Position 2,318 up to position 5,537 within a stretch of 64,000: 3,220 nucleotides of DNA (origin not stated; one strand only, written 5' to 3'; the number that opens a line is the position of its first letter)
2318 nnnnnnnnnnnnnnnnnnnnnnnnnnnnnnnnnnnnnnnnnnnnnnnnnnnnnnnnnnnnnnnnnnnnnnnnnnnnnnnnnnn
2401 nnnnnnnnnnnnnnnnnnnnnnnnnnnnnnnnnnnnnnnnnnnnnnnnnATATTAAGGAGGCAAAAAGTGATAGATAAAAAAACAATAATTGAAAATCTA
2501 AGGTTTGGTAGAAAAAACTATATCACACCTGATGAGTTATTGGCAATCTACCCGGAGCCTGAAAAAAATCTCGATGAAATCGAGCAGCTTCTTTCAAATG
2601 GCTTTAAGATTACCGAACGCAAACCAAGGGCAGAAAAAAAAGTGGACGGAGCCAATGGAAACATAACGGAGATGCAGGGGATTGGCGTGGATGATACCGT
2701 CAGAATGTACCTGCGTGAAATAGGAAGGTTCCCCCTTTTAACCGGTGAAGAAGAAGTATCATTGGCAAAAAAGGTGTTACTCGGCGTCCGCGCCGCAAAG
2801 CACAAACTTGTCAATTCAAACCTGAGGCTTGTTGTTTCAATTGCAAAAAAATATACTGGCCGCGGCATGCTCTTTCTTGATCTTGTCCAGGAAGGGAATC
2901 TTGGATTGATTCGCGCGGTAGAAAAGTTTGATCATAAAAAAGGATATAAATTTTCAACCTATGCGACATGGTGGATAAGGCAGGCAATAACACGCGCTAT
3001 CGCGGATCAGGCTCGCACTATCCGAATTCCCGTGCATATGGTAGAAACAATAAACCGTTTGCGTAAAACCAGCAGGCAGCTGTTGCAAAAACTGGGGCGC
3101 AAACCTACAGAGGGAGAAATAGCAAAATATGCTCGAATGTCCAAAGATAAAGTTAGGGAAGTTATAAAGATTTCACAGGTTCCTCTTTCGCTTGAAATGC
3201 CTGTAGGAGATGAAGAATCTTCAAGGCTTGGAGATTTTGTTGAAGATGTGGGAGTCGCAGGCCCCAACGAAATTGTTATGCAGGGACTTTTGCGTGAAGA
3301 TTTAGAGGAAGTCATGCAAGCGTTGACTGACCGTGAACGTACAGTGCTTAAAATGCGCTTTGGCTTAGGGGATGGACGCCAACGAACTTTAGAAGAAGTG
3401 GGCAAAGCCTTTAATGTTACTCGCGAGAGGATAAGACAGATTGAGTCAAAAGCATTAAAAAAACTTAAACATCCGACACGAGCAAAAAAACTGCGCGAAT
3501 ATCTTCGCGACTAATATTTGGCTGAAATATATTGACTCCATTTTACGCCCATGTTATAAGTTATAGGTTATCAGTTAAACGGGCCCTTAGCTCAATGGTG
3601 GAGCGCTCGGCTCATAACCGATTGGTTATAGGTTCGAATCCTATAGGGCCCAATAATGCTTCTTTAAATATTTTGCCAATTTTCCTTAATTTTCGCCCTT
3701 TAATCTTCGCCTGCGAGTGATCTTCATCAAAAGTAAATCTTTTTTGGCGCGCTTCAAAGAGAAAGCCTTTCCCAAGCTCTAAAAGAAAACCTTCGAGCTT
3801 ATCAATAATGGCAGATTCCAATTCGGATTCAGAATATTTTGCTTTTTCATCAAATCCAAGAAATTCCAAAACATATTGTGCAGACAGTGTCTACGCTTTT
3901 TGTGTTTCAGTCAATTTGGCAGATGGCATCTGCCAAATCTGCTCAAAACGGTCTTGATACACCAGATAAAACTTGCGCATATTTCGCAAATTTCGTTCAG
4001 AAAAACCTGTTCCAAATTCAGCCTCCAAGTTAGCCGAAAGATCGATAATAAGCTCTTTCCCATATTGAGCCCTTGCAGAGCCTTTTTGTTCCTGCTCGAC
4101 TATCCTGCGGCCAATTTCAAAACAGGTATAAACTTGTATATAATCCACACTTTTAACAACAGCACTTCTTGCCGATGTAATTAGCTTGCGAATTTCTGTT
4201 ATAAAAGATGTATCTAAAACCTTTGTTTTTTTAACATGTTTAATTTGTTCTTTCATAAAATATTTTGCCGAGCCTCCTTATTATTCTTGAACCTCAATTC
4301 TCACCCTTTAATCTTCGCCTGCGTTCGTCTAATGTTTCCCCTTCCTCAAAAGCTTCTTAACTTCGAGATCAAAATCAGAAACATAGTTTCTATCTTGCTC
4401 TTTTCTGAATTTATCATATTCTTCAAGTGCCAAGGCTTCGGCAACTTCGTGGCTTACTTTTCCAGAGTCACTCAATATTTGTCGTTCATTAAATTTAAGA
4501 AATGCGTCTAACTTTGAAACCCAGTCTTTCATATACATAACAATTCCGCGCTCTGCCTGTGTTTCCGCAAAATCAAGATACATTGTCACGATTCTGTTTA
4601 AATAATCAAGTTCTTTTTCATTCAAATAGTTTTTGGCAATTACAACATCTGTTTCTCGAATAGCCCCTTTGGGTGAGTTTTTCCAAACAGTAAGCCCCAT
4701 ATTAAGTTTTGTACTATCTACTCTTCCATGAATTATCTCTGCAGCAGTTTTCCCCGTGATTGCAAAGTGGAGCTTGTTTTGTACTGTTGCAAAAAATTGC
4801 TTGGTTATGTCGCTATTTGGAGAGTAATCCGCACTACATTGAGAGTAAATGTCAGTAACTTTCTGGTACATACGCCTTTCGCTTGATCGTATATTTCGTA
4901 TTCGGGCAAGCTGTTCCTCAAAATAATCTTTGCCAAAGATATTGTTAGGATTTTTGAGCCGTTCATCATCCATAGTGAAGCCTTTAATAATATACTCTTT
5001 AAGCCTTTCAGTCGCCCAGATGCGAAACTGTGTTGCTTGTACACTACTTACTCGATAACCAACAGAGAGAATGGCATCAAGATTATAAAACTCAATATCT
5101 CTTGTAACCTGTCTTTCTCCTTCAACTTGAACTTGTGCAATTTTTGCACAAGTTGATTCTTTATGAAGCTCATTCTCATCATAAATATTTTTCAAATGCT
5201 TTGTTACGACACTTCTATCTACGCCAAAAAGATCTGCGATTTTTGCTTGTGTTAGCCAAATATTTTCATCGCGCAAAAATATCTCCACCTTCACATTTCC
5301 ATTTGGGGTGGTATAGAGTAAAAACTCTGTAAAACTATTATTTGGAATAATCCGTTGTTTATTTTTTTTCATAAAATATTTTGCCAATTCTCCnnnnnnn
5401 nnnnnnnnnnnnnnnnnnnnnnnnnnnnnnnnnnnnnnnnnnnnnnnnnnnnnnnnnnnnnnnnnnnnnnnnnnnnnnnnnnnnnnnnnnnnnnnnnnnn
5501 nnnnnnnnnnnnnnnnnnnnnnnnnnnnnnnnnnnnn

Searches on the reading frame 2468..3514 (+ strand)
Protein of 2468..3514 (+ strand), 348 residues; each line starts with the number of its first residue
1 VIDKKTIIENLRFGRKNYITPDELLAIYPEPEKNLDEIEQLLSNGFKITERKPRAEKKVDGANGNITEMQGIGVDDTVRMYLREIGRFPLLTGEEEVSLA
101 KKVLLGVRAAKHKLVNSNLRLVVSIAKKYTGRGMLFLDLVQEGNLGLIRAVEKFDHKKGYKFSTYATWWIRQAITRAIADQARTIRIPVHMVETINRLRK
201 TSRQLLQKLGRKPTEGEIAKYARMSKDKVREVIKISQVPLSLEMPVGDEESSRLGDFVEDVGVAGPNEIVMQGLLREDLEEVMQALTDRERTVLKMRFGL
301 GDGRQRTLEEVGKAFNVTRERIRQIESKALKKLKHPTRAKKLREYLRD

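Call 5: search_protein_families(library=pfam, proteins=[window:2468-3514:+])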
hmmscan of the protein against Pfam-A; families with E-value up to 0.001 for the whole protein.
window:2468-3514:+ (348 aa): 4 families
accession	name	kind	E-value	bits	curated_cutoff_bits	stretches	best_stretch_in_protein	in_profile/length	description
PF04539.22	Sigma70_r3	-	3e-26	91.8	25.3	1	193-268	1-76/78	Sigma-70 region 3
PF04542.20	Sigma70_r2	-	4e-25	87.8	24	1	114-184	1-71/71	Sigma-70 region 2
PF04545.22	Sigma70_r4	-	1.6e-19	69.6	24.1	1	282-335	1-50/50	Sigma-70, region 4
PF00140.25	Sigma70_r1_2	-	3.4e-14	53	22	1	76-107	1-32/34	Sigma-70 factor, region 1.2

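Call 6: find_related_loci(query=window:2468-3514:+, collection=genome_contigs, flank=10000)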
Query window:2468-3514:+ (348 aa) in genome_contigs; peptide patterns used: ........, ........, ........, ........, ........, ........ (x = any residue, [..] = any of these).
600 stretches matched a pattern (row limit reached: there are more); 596 encode a relative of the query (tblastn E <= 1e-3); the best 80 are kept; 80 distinct loci.
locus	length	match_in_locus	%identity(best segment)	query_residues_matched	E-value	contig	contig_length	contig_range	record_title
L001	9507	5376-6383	77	14-347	3e-171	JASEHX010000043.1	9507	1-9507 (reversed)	MAG: Candidatus Margulisiibacteriota bacterium isolate Yes70-34 NODE_3154_length_9507_cov_4.914833, whole genome shotgun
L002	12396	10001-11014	61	15-346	7e-130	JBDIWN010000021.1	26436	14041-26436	MAG: Candidatus Profundicultor thermophilus isolate DG02_2.bins.11.Tibet NODE_747_length_26436_cov_4.091870, whole genom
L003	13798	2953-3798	70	65-346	3e-129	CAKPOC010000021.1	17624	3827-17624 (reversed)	MAG: uncultured Clostridia bacterium isolate REFINED_METABAT215_TOP10_CONTIGS_1500_ASSEMBLY_K77_MERGED__Nepal_MoBio_Fibe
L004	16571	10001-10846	68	65-346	2e-128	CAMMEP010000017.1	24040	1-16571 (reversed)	MAG: uncultured Clostridium sp. isolate ERR4968598_bin.23_MetaWRAP_v1.1_MAG genome assembly, contig: NODE_1632_length_24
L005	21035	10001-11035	61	14-346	2e-128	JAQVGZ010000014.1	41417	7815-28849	MAG: Desulfotomaculaceae bacterium isolate STE_194 NODE_1681_length_41417_cov_4.623565_Sandtown_E, whole genome shotgun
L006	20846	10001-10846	68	65-346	2e-128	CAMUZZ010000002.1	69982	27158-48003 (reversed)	MAG TPA_asm: uncultured Clostridium sp. isolate SRR8387719_bin.41_metaWRAP_v1.3_MAG genome assembly, contig: ERZ14209547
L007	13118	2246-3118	67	56-346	2e-128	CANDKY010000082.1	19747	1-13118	MAG TPA_asm: uncultured Lachnospiraceae bacterium isolate ERR6760096_bin.23_metawrap_v1.3_MAG genome assembly, contig: E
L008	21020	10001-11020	60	18-346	5e-128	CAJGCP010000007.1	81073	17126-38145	MAG: uncultured Acetatifactor sp. isolate MAG34 genome assembly, contig: k141_8508484_length_81073_cov_10.0000, whole ge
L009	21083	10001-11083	58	16-346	1e-127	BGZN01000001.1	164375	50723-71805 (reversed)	Candidatus Termititenax aidoneus NkOx7-01 DNA, TG2_NkOx7-01_NODE_001, whole genome shotgun sequence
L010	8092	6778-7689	62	28-346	1e-127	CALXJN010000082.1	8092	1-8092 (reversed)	MAG: uncultured Clostridia bacterium isolate E08__bin232 genome assembly, contig: E08__k127_6403762, whole genome shotgu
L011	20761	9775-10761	62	17-346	2e-127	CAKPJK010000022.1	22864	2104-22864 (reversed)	MAG: uncultured Clostridia bacterium isolate REFINED_METABAT215_TOP10_CONTIGS_1500_ASSEMBLY_K77_MERGED__Hadza_PheChl_Fib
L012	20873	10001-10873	66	56-346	2e-127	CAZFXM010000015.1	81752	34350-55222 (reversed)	MAG TPA_asm: uncultured Clostridium sp. isolate SRP287540_co1_326 genome assembly, contig: NODE_205_length_81752_cov_36.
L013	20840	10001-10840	70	70-346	7e-127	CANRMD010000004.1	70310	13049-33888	MAG: Candidatus Gastranaerophilales bacterium isolate Lapin-011__bin49 genome assembly, contig: Lapin-011__NODE_262_leng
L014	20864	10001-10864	67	59-346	7e-127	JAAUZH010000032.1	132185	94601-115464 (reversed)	MAG: Lachnospiraceae bacterium isolate Mgla_MAG_0-bin_6 c_000000090998, whole genome shotgun sequence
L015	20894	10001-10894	65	53-346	1e-126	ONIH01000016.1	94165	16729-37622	uncultured Lachnospiraceae bacterium isolate RUG335 genome assembly, contig: scaffold_815, whole genome shotgun sequence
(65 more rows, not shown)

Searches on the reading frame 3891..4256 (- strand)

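Call 42: search_protein_families(library=pfam, proteins=[window:3891-4256:-], max_evalue=0.001)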
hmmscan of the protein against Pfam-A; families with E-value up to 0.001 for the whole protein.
window:3891-4256:- (121 aa): 1 family
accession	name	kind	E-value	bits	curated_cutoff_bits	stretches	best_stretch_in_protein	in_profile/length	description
PF17761.7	DUF1016_N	-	8e-26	91.2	32.8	1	21-116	1-93/137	DUF1016 N-terminal domain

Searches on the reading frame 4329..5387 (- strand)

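Call 41: search_protein_families(library=pfam, proteins=[window:4329-5387:-], max_evalue=0.001)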
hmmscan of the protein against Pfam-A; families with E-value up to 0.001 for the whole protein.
window:4329-5387:- (352 aa): 1 family
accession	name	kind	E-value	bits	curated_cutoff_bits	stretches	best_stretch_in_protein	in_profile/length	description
PF13310.11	Virulence_RhuM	-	1.2e-112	375.8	33.7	1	78-333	1-249/252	Virulence protein RhuM family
